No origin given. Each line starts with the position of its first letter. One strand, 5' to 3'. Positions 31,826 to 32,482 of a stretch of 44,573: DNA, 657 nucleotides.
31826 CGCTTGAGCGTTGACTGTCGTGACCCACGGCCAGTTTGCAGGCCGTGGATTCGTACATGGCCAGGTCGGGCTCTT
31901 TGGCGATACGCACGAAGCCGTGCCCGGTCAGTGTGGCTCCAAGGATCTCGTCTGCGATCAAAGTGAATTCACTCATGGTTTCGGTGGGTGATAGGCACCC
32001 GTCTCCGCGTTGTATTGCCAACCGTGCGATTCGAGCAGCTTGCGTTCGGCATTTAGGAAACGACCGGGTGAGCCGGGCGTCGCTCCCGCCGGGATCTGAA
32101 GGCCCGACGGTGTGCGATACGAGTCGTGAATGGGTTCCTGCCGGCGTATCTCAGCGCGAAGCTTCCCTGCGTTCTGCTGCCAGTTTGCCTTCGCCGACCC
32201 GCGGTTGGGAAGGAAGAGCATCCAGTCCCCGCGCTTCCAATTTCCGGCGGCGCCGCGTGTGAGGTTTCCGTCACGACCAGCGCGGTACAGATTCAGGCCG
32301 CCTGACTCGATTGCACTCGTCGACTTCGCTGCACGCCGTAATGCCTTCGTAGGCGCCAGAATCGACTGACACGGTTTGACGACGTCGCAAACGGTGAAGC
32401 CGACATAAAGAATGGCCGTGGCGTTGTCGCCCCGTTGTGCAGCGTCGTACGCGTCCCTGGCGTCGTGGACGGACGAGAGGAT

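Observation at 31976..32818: Unassignable 281-aa C-terminal payload on the RHS protein: candidate new toxin domain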

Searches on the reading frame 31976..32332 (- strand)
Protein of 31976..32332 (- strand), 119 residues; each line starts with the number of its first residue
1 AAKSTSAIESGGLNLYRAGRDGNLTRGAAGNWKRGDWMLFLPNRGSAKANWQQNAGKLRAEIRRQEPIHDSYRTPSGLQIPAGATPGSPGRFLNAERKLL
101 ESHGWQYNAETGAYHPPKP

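Call 5: search_protein_families(library=pfam, proteins=[window:31976-32305:-], max_evalue=1)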
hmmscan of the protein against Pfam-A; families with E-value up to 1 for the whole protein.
window:31976-32305:- (110 aa): 0 families

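Call 6: search_protein_families(library=ncbifam, proteins=[window:31976-32305:-], max_evalue=1)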
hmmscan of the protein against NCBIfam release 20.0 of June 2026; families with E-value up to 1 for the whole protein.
window:31976-32305:- (110 aa): 0 families

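Call 13: find_homologous_proteins(query=window:31976-32332:-, max_evalue=0.01)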
Query window:31976-32332:- (119 aa): 24 proteins with E <= 0.01 among 30 candidates.
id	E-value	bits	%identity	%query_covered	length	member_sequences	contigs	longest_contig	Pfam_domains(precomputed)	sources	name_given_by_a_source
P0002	2.8e-52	194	78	91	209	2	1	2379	-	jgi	jgi:hypothetical protein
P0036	1.1e-44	169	68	100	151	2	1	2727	-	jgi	jgi:hypothetical protein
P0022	2.0e-44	169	68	100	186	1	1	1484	-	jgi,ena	-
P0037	2.0e-43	165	71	90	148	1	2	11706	-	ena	-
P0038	5.1e-43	164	89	69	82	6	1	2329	-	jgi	jgi:hypothetical protein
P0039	9.4e-43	163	89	69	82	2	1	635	-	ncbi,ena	-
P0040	1.5e-42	163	68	93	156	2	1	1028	-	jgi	jgi:hypothetical protein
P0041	1.8e-42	162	68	100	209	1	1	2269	-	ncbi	-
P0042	2.5e-42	162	68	100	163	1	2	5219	-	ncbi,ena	-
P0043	7.5e-42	160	68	100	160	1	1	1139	-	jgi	jgi:hypothetical protein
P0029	4.2e-39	151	66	100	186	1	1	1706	-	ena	-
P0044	6.6e-39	151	64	92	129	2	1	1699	-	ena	-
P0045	3.4e-37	145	62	98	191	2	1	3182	-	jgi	-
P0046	4.1e-37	145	64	91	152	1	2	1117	-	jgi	jgi:hypothetical protein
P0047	3.6e-30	123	59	92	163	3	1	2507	-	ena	-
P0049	8.2e-30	121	57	93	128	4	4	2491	-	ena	-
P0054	4.1e-24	103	55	90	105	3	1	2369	-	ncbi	-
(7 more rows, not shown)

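Call 21: search_solved_structures(query=A1, max_evalue=10, show_alignments=2)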
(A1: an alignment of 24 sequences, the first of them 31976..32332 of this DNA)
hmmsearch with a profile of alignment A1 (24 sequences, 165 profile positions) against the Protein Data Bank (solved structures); distinct sequences matched with E-value up to 10: 0.

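Call 22: search_protein_families(library=pfam, alignment_id=A1, max_evalue=1)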
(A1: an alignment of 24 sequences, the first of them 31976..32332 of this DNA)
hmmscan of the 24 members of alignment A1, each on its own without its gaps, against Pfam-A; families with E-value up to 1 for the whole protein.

A. member 1, window:31976-32332:- (119 aa): 0 families

B. families by the number of members that match (of 24 scanned): 4 families
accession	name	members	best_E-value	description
PF14449.11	PT-TG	1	9.8e-08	Pre-toxin TG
PF10377.14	ATG11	1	0.1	Autophagy-related protein 11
PF17212.9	Tube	1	0.13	Tail tubular protein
PF00894.24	Luteo_coat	1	0.16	Luteovirus coat protein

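Call 26: find_related_loci(query=A1, collection=genome_contigs, flank=8000)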
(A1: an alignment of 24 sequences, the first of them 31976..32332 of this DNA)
Query A1 (119 aa) in genome_contigs; peptide patterns used: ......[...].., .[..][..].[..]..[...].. (x = any residue, [..] = any of these).
149 stretches matched a pattern; 113 encode a relative of the query (tblastn E <= 1e-3); the best 80 are kept; 80 distinct loci.
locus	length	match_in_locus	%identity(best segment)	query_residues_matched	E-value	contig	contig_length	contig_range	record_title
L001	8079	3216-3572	95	1-119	2e-74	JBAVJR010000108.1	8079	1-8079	MAG: Steroidobacteraceae bacterium isolate MFD04396_ilm_asm_bin7 k127_325583, whole genome shotgun sequence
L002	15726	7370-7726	87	1-119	2e-68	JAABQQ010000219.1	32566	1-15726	MAG: Gammaproteobacteria bacterium isolate S06.Bin044 NODE_32_length_32566_cov_7.57118, whole genome shotgun sequence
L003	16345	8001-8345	83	1-115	1e-62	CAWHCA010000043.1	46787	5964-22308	MAG: uncultured Gammaproteobacteria bacterium isolate MFD00905.bin.3.330 genome assembly, contig: contig_7074, whole gen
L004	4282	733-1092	70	1-119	1e-49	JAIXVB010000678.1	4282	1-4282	MAG: Verrucomicrobiaceae bacterium isolate D1_MAG_00050 pond_D1_MAG_00050_000000000178, whole genome shotgun sequence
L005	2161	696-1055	69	1-119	9e-49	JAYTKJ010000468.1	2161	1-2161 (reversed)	MAG: Acidobacteriota bacterium isolate GFS_3114 GFS_3114_467, whole genome shotgun sequence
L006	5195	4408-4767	68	1-119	1e-46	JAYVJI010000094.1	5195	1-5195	MAG: Verrucomicrobiota bacterium isolate GL53_Down_concoct_97 GL53_Down_concoct_97_93, whole genome shotgun sequence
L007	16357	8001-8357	75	1-119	3e-45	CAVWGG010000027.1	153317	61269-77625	MAG: uncultured Gammaproteobacteria bacterium isolate MFD04716.bin.2.92 genome assembly, contig: contig_64746, whole gen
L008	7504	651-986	62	4-117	3e-41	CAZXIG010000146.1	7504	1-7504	MAG TPA_asm: uncultured Candidatus Kuenenia sp. isolate binchicken_co393_25 genome assembly, contig: NODE_7871_length_75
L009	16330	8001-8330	64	1-119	6e-39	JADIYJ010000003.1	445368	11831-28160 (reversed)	MAG: Proteobacteria bacterium isolate AalE_18-Q3-R2-46_BAT3C.357 tig00002092-10-4460220, whole genome shotgun sequence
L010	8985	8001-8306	60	13-117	1e-38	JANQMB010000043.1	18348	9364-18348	MAG: Verrucomicrobiales bacterium isolate PL25a_bin.81 k99_1981811, whole genome shotgun sequence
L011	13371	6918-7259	56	2-117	3e-38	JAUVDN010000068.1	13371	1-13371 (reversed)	MAG: Gammaproteobacteria bacterium isolate CSMAG_298 CSMAG_298_k141_4583944_length_13371_cov_16.1976, whole genome shotg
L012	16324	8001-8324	53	1-117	3e-34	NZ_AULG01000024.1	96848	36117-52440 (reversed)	Photobacterium halotolerans DSM 18316 H511DRAFT_scaffold00016.16_C, whole genome shotgun sequence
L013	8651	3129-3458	52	1-119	2e-33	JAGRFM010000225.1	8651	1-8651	MAG: Nitrosomonas sp. isolate HKST-UBA151 k127_3679944, whole genome shotgun sequence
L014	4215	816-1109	59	11-117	9e-33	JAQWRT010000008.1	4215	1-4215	MAG: Myxococcota bacterium isolate cluster2_bin.41 k141_25254, whole genome shotgun sequence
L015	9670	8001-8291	54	11-117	2e-32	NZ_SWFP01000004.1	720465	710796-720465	Dyadobacter bucti strain QTA69 Scaffold4_1, whole genome shotgun sequence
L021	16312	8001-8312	54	1-116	7e-30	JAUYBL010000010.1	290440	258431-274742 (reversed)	MAG: Methylococcaceae bacterium isolate C19_metabat.bin.4 C19_k141_67418, whole genome shotgun sequence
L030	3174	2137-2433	50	11-117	1e-25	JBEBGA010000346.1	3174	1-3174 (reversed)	MAG: Pyrinomonadaceae bacterium isolate ASF_10 NODE_32625_length_3174_cov_2.998049, whole genome shotgun sequence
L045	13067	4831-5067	47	31-119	6e-20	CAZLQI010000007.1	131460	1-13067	MAG TPA_asm: uncultured Chromatiales bacterium isolate SRP128015_co4_63 genome assembly, contig: NODE_30_length_131460_c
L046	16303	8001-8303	45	7-117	2e-19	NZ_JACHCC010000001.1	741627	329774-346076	Pedobacter cryoconitis strain M2T3 Ga0401189_01, whole genome shotgun sequence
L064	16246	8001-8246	43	30-118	1e-15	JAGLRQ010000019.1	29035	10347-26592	MAG: Candidatus Auribacterota bacterium isolate RS_9_21 ROV157_9.bin.21.fa_19, whole genome shotgun sequence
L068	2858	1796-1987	46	42-117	5e-15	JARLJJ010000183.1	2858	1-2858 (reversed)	MAG: Formivibrio sp. isolate MAG_CA269 MetaCoAG_Bin_269_Anoxic_k141_576599, whole genome shotgun sequence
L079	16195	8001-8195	40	41-117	4e-14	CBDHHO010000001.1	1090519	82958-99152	MAG: Spirochaetia bacterium isolate ac9bdbf3-5e15-4aa8-846c-d859e9b1409a genome assembly, contig: contig_1, whole genome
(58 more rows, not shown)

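Call 28: predict_structure(alignment_id=A1)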
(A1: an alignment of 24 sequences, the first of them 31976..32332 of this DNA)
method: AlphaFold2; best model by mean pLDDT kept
length: 119 residues; sequences in the alignment: 24
mean_pLDDT: 65.5   pTM: 0.57
mean pLDDT of the five models: 65.5, 61.8, 61.6, 60.5, 58.2
residues with pLDDT >= 90: 0; 70-90: 44; 50-70: 61; < 50: 14
segments of 3 or more residues with pLDDT < 50: 1-11
pLDDT, mean of each block of 10 residues (from residue 1): 38 56 51 62 69 77 80 64 56 72 84 80
secondary structure, 60 per line:
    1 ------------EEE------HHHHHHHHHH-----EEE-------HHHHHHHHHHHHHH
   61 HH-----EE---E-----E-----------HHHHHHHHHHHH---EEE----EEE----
elements in order: E13-15 H22-31 E37-39 H47-62 H91-102 E106-108 E113-115

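Call 30: search_protein_representatives(alignment_id=A1)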
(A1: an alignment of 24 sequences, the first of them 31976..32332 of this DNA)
Query: 24 sequences, 165 profile positions. Proteins with E-value up to 0.001 (for the whole library): 866; up to 1e-10: 576; up to 1e-30: 162. The best 150 are listed.
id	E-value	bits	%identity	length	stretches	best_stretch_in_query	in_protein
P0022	2.7e-71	255.1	-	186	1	9-164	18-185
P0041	8.7e-69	246.9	-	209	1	23-164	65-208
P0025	1.7e-68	245.9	-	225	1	37-164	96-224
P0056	5.3e-64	231.3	-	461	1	22-164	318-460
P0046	1.5e-63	229.8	-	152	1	21-164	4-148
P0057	3.9e-61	222.0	-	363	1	44-159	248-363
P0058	6.5e-61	221.3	-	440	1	43-163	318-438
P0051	4.7e-59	215.2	-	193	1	20-164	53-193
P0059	1.0e-57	210.9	-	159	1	44-164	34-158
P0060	4.1e-57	208.9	-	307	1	46-164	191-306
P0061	8.7e-57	207.9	-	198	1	37-164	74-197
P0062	3.6e-56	205.9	-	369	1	47-164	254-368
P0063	4.2e-54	199.1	-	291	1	20-164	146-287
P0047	1.4e-53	197.4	-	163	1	21-164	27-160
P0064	2.7e-53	196.5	-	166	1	44-164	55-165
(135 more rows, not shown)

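Call 36: find_homologous_proteins(query=A2, max_evalue=0.001)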
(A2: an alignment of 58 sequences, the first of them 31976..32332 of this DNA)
Query A2 (58 sequences) (119 aa, profile of the alignment): 114 proteins with E <= 0.001 among 8000 candidates.
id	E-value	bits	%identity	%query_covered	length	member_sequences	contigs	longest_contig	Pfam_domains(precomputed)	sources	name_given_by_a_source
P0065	1.9e-57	211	59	90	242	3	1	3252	-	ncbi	-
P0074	2.3e-56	208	49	98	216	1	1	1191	-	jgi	jgi:hypothetical protein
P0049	1.4e-55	205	57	93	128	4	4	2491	-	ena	-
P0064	5.6e-55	203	56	97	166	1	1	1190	-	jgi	-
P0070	1.6e-54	202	51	98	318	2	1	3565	PF25023.2,PF03527.21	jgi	-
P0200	6.1e-54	200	48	91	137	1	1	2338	-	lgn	-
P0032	6.2e-54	200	54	96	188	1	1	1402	-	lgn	-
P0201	2.8e-53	198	52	92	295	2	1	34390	PF25023.2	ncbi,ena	-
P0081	4.8e-53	197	53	98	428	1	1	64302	-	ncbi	-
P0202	5.3e-53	197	52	97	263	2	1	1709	-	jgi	jgi:RHS repeat-associated protein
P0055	5.6e-53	197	54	90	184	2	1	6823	-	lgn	-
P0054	6.0e-53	197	55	90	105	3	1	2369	-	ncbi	-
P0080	6.1e-53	197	54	90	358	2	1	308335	-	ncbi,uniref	ncbi:hypothetical protein GCM10023091_20670 [Ravibacter arvi]|uniref:RHS repeat-associated core doma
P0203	6.2e-53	197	49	90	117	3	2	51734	-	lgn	-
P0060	8.1e-53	196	61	90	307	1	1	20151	PF25023.2,PF03527.21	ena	-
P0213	5.8e-51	190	49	90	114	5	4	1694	-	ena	-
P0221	1.5e-50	189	47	98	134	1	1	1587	-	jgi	jgi:hypothetical protein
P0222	1.6e-50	189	49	90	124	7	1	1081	-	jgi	jgi:hypothetical protein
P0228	1.0e-48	183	45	90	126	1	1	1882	-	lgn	-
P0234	1.4e-47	179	53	90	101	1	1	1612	-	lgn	-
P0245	6.4e-44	167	49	92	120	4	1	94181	-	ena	-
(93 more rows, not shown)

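Call 45: predict_structure(alignment_id=A3)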
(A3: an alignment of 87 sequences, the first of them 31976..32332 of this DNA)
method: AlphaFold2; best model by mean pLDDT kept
length: 119 residues; sequences in the alignment: 87
mean_pLDDT: 81.3   pTM: 0.75
mean pLDDT of the five models: 81.3, 76.8, 76.6, 73.3, 65.9
residues with pLDDT >= 90: 48; 70-90: 46; 50-70: 17; < 50: 8
segments of 3 or more residues with pLDDT < 50: 1-7
pLDDT, mean of each block of 10 residues (from residue 1): 45 79 57 79 89 94 92 87 78 92 95 90
secondary structure, 60 per line:
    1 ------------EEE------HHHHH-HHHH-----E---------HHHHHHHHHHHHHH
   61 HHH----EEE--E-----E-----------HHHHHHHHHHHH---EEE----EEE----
elements in order: E13-15 H22-26 H28-31 H47-63 E68-70 H91-102 E106-108 E113-115

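Call 46: fold_search(model_id=the predicted structure, library=pdb)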
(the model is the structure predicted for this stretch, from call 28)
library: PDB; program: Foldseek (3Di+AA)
matches with E <= 10: 343; with E <= 0.001: 0
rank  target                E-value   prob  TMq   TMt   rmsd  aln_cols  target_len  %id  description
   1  8q3q_a                4.9e-01  0.14  0.36  0.14   9.1       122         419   13  Bacterial transcription termination factor Rho G152D mutant bound to ADP; C-terminal 8xHis-tag (released 2023-09-27)
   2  4e7k_A                4.9e-01  0.04  0.20  0.08  17.3       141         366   13  PFV integrase Target Capture Complex (TCC-Mn), freeze-trapped prior to strand transfer, at 3.0 A resolution (released 2012-05-23)
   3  3q6i_B                5.6e-01  0.16  0.37  0.15   6.8       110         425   17  Crystal structure of FabG4 and coenzyme binary complex (released 2012-01-11)
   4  5o5c_F                5.6e-01  0.13  0.34  0.12   8.3       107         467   11  The crystal structure of DfoJ, the desferrioxamine biosynthetic pathway lysine decarboxylase from the fire blight dise (released 2018-02-28)
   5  7twl_D                6.0e-01  0.15  0.37  0.14  11.3       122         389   11  Structure of a borosin methyltransferase from Mycena rosella with peptide A2 (MroMA2) in complex with SAH (released 2022-11-02)
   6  8pex_A                6.0e-01  0.11  0.32  0.12  10.1       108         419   12  Rho P167L-ATPgS-Psu complex II (released 2024-06-26)
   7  3oy9_A                6.0e-01  0.03  0.18  0.08  16.7       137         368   13  Crystal structure of the Prototype Foamy Virus (PFV) intasome in complex with manganese at 2.55 resolution (released 2010-10-20)
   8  8or9                  6.4e-01  0.18  0.32  0.11   4.1        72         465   17  Human holo aromatic L-amino acid decarboxylase (AADC) native structure at physiological pH (released 2023-08-30)
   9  4mcj_H                6.4e-01  0.15  0.36  0.31  10.5       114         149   10  Crystal structure of a putative nucleoside deoxyribosyltransferase (BDI_0649) from Parabacteroides distasonis ATCC 850 (released 2013-09-04)
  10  6mjf_A                6.8e-01  0.28  0.43  0.17   5.7       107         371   17  Catalytic Domain of dbOphMA (released 2018-10-03)
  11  8pey_A                7.3e-01  0.12  0.34  0.20   9.9       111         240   10  Rho P167L-ATPgS-Psu complex II locked (released 2024-06-26)
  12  1m4n                  8.3e-01  0.13  0.37  0.14   5.7       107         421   15  CRYSTAL STRUCTURE OF APPLE ACC SYNTHASE IN COMPLEX WITH [2-(AMINO-OXY)ETHYL](5'-DEOXYADENOSIN-5'-YL)(METHYL)SULFONIUM (released 2003-04-22)
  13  6wa8_B                8.3e-01  0.10  0.32  0.12   8.9       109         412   14  Crystal structure of the E. coli transcription termination factor Rho (released 2020-09-16)
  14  9hrh                  9.5e-01  0.14  0.29  0.09   4.1        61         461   18  Human holo aromatic L-amino acid decarboxylase (AADC) R347Q variant native structure (released 2025-05-14)
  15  8w8d_B                9.5e-01  0.12  0.37  0.14   8.8       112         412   13  Structural mechanism of inhibition of the Rho transcription termination factor by Rof (released 2024-05-01)
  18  4mcj_A                1.1e+00  0.13  0.36  0.30   9.7       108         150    9  Crystal structure of a putative nucleoside deoxyribosyltransferase (BDI_0649) from Parabacteroides distasonis ATCC 850 (released 2013-09-04)
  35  4mcj_E                1.6e+00  0.09  0.34  0.29  10.2       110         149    9  Crystal structure of a putative nucleoside deoxyribosyltransferase (BDI_0649) from Parabacteroides distasonis ATCC 850 (released 2013-09-04)
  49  4mcj_I                2.1e+00  0.08  0.35  0.31   9.8       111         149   11  Crystal structure of a putative nucleoside deoxyribosyltransferase (BDI_0649) from Parabacteroides distasonis ATCC 850 (released 2013-09-04)
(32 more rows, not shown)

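Call 49: fold_search(model_id=the predicted structure, library=pdb)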
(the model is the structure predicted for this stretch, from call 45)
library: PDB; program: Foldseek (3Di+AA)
matches with E <= 10: 225; with E <= 0.001: 0
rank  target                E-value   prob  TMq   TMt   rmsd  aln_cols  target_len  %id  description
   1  1pv4_B                7.6e-01  0.06  0.23  0.12   9.4       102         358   12  X-ray crystal structure of the Rho transcription termination factor in complex with single stranded DNA (released 2003-07-22)
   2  8w8d_F                8.6e-01  0.09  0.31  0.13   9.4       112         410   12  Structural mechanism of inhibition of the Rho transcription termination factor by Rof (released 2024-05-01)
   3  3lfh_C                9.9e-01  0.18  0.37  0.34   5.6        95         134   13  Crystal structure of manxA from Thermoanaerobacter tengcongensis (released 2010-12-08)
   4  3lfh_B                1.1e+00  0.14  0.36  0.31   5.5        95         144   15  Crystal structure of manxA from Thermoanaerobacter tengcongensis (released 2010-12-08)
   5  4ham                  1.1e+00  0.21  0.36  0.33   5.6        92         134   13  Crystal Structure of Transcriptional Antiterminator from Listeria monocytogenes EGD-e (released 2012-10-17)
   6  4n0b_D                1.2e+00  0.21  0.38  0.12   5.7        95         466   19  Crystal structure of Bacillus subtilis GabR, an autorepressor and transcriptional activator of GabT (released 2013-10-30)
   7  2a97_A                1.4e+00  0.09  0.18  0.07   7.7        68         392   15  Crystal structure of catalytic domain of Clostridium botulinum neurotoxin serotype F (released 2005-09-20)
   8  2isg_A                1.5e+00  0.07  0.20  0.07  10.2        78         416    5  Botulinum Neurotoxin A Light Chain WT Crystal Form B (released 2006-11-07)
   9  6xav_C                1.5e+00  0.05  0.28  0.12   9.3       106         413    9  CryoEM Structure of E. coli Rho-dependent Transcription Pre-termination Complex bound with NusG (released 2020-12-16)
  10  3gdw_B                1.6e+00  0.10  0.34  0.31   5.9       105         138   13  Crystal structure of sigma-54 interaction domain protein from Enterococcus faecalis (released 2009-03-10)
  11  7twm_D                1.6e+00  0.08  0.33  0.13  11.5       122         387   11  Structure of a borosin methyltransferase from Mycena rosella with peptide CspL(MroMCspL) in complex with SAH (released 2022-11-02)
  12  3lfh_D                1.7e+00  0.15  0.38  0.36   5.3        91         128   10  Crystal structure of manxA from Thermoanaerobacter tengcongensis (released 2010-12-08)
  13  8uhw_F                1.7e+00  0.10  0.33  0.17   6.2       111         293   10  The structure of the Clostridium thermocellum AdhE spirosome (released 2024-08-21)
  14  2g7p_A                1.7e+00  0.07  0.20  0.07  11.5        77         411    8  Structure of the Light Chain of Botulinum Neurotoxin Serotype A Bound to Small Molecule Inhibitors (released 2006-08-15)
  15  4d10_H                1.8e+00  0.15  0.31  0.23   5.5        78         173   18  Crystal structure of the COP9 signalosome (released 2014-07-23)
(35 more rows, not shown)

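Call 56: search_protein_families(library=ncbifam, alignment_id=A3, max_evalue=1)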
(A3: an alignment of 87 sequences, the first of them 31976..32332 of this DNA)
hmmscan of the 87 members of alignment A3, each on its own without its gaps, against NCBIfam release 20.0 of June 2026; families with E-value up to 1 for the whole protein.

A. member 1, window:31976-32332:- (119 aa): 0 families

B. families by the number of members that match (of 87 scanned): 22 families
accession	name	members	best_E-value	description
TIGR03696.1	Rhs_assc_core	18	4.7e-24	RHS repeat-associated core domain-containing protein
NF040785.1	CD3324_fam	17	0.00082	CD3324 family protein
NF041261.1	RHS_core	9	4.6e-19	RHS element core protein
TIGR01443.1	intein_Cterm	1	0.00025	intein C-terminal splicing region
TIGR04467.1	CGA_synthase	1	0.0024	hydroxymethylcytosylglucuronate/cytosylglucuronate synthase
TIGR01643.1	YD_repeat_2x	1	0.0076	YD repeat-containing protein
NF033645.1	pilus_FilE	1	0.01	putative pilus assembly protein FilE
NF007544.0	PRK10159.1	1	0.019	phosphoporin PhoE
TIGR02995.1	ectoine_ehuB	1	0.026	ectoine/hydroxyectoine ABC transporter substrate-binding protein EhuB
NF003749.0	PRK05346.1-5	1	0.029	Na(+)-translocating NADH-quinone reductase subunit C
TIGR01779.1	TonB-B12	1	0.03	TonB-dependent vitamin B12 receptor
NF002550.0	PRK02106.1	1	0.038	choline dehydrogenase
TIGR04260.1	Cyano_gly_rpt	1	0.048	GrrA/OscA1 family cyclophane-containing rSAM-modified RiPP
TIGR03219.1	salicylate_mono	1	0.067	salicylate 1-monooxygenase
NF005870.0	PRK07810.1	1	0.074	O-succinylhomoserine sulfhydrylase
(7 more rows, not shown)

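Call 58: search_protein_families(library=ncbifam, proteins=[P0049, P0054, P0200, P0203, P0213, P0234, P0245, P0222, P0228, P0221], max_evalue=1)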
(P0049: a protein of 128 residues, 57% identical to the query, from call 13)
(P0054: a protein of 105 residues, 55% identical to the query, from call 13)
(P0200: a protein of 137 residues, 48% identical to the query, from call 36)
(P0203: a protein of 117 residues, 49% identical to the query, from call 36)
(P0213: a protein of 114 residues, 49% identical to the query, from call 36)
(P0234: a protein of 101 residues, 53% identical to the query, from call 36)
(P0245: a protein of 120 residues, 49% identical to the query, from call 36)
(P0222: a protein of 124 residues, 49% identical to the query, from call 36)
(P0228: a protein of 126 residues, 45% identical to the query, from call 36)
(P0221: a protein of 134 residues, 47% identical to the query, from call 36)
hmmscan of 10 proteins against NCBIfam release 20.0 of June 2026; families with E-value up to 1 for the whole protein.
P0049 (128 aa): 1 family
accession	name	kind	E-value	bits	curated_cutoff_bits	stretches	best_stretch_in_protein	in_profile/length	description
NF040785.1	CD3324_fam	subfamily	0.12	12.5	65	1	53-102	24-73/82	CD3324 family protein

P0054 (105 aa): 0 families

P0200 (137 aa): 0 families

P0203 (117 aa): 0 families

P0213 (114 aa): 0 families

P0234 (101 aa): 1 family
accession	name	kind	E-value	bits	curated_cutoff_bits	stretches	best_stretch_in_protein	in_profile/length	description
NF040785.1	CD3324_fam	subfamily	0.041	14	65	1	26-65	24-63/82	CD3324 family protein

P0245 (120 aa): 0 families

P0222 (124 aa): 0 families

P0228 (126 aa): 0 families

P0221 (134 aa): 0 families
